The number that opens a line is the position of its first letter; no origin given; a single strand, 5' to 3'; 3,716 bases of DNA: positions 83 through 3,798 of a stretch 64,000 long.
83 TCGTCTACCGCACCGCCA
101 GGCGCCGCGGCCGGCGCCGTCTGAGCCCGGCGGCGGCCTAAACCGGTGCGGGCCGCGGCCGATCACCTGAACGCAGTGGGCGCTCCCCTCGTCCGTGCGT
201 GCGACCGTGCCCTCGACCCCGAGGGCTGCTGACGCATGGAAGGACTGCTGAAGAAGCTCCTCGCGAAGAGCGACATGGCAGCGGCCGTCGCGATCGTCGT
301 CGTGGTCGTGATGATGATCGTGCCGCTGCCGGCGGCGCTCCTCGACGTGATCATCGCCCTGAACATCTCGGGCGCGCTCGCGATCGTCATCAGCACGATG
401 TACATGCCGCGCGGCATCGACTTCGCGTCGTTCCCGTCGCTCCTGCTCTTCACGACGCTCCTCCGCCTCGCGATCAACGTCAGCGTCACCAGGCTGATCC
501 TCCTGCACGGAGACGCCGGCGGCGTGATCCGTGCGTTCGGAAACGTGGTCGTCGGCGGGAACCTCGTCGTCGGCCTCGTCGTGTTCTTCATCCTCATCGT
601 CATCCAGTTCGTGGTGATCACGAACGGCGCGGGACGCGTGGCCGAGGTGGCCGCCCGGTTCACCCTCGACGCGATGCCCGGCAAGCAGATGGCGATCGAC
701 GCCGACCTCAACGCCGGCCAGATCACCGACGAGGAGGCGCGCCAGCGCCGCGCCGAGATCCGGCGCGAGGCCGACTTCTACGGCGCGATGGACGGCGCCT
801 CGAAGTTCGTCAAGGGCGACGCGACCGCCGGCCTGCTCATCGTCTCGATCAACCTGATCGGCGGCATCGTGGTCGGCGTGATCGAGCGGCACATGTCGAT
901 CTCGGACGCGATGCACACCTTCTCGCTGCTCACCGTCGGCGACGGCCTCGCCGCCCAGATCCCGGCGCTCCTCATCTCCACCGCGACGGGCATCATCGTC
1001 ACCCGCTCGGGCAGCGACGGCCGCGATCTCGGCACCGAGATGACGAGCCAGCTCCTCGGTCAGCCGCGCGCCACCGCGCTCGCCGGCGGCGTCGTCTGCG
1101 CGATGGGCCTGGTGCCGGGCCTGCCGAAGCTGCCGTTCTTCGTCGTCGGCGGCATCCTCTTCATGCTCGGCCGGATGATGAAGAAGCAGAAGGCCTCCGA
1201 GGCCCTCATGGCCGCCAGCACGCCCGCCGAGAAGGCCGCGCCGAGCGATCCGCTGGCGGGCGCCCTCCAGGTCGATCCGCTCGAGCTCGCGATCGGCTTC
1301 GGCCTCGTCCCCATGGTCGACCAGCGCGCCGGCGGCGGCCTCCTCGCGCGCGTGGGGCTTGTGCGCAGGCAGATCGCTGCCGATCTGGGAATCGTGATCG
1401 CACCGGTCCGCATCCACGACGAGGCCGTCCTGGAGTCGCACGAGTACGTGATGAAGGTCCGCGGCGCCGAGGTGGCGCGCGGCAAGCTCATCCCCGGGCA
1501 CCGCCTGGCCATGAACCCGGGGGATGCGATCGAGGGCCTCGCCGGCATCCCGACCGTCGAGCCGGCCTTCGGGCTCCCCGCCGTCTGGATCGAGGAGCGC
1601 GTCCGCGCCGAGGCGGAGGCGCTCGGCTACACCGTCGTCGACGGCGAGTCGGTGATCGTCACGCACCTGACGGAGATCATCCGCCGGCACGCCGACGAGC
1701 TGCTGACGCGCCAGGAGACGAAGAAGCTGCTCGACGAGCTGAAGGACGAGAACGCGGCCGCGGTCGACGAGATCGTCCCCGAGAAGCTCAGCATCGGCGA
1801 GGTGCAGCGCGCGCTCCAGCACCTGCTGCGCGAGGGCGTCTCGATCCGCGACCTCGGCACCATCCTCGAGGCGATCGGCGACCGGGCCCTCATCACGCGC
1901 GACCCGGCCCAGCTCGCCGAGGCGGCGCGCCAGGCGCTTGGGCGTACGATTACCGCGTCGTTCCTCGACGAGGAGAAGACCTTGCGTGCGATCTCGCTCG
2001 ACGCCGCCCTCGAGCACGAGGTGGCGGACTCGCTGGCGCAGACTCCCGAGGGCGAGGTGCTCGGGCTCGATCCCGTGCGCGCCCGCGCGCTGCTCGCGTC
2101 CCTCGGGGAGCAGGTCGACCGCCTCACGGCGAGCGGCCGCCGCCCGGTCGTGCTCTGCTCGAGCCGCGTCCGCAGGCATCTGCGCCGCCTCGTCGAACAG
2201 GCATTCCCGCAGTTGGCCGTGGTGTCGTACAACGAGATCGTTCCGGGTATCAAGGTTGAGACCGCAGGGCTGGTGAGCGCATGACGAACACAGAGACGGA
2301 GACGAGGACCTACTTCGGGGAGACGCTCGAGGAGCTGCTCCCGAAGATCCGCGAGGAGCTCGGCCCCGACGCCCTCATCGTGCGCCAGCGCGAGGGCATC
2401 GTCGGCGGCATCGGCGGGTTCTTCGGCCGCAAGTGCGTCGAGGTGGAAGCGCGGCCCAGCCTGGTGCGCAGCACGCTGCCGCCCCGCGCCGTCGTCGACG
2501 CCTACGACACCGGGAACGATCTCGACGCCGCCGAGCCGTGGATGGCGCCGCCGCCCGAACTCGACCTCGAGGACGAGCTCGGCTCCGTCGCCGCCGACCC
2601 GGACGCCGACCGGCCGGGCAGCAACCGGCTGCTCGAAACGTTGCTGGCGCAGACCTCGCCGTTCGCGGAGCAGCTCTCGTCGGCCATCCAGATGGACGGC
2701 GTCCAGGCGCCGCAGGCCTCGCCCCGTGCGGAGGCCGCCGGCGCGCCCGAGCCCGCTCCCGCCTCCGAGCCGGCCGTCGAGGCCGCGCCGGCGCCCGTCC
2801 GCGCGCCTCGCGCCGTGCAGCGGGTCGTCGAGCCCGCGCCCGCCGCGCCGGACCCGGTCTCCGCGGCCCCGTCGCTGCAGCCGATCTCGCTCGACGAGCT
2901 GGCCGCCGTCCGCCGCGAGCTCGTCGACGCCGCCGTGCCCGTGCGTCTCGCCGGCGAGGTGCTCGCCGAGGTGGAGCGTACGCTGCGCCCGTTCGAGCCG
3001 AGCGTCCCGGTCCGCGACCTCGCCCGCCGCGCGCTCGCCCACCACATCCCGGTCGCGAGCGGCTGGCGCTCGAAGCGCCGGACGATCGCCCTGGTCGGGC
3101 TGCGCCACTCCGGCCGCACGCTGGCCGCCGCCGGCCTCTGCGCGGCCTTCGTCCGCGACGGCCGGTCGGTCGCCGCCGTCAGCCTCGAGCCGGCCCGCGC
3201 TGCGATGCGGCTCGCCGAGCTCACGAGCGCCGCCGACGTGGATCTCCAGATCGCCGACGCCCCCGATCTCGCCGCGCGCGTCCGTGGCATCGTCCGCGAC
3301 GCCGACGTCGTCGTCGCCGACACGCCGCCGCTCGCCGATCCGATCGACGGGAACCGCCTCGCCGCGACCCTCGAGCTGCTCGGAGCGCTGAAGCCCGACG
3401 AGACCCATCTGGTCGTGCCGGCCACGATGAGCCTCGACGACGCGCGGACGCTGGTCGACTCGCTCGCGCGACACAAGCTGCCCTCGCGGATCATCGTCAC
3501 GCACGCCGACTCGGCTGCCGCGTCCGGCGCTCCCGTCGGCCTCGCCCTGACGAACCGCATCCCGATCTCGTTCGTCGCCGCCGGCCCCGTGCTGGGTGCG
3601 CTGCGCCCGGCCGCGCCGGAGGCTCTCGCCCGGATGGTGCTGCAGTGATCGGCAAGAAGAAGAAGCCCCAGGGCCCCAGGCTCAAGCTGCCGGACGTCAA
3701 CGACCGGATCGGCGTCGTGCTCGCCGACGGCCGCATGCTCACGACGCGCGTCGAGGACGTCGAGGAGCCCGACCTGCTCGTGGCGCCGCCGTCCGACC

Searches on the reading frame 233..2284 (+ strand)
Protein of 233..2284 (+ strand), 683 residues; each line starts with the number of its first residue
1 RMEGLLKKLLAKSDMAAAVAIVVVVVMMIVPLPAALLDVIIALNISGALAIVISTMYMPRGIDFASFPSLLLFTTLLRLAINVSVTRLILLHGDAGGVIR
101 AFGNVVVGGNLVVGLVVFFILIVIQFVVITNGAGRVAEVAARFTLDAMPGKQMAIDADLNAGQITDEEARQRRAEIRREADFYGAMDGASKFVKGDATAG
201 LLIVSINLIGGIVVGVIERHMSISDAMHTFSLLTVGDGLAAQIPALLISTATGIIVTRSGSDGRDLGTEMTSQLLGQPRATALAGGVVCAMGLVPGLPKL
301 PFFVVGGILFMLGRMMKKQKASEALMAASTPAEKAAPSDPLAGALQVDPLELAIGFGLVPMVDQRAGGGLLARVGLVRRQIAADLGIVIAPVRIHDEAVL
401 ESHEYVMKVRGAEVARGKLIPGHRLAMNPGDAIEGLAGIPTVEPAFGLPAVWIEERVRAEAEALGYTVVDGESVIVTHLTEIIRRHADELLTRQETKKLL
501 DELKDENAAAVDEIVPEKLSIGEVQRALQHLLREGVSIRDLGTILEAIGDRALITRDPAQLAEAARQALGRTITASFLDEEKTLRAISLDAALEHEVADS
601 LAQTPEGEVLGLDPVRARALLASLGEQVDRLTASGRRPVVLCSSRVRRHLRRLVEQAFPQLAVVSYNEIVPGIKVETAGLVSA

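Call 28: search_protein_families(library=pfam, proteins=[window:233-2284:+], max_evalue=0.0001)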
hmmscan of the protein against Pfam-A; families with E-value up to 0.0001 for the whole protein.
window:233-2284:+ (683 aa): 1 family
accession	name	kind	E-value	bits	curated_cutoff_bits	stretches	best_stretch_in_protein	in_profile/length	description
PF00771.25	FHIPEP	-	6.8e-260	864.6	29.1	1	24-673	1-656/657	FHIPEP family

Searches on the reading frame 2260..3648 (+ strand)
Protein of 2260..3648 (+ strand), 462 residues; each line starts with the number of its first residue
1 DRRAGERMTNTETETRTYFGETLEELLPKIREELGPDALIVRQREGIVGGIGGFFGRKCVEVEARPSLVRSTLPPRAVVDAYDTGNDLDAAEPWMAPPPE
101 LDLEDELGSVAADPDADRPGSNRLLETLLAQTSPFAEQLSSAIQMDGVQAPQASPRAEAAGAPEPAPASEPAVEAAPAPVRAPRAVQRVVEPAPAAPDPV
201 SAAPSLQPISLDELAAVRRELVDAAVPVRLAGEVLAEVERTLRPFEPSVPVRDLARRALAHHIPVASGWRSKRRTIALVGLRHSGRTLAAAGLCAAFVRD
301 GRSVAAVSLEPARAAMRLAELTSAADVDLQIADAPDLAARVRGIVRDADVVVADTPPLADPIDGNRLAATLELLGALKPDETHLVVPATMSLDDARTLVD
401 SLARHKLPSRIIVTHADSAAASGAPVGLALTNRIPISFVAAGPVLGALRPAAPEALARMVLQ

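Call 50: search_protein_families(library=pfam, proteins=[window:2260-3648:+], max_evalue=0.0001)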
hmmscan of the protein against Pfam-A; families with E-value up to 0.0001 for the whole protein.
window:2260-3648:+ (462 aa): 1 family
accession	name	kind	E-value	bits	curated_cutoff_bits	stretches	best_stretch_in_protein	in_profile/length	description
PF00448.28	SRP54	-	1.4e-10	41.6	22.7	1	275-461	3-195/196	SRP54-type protein, GTPase domain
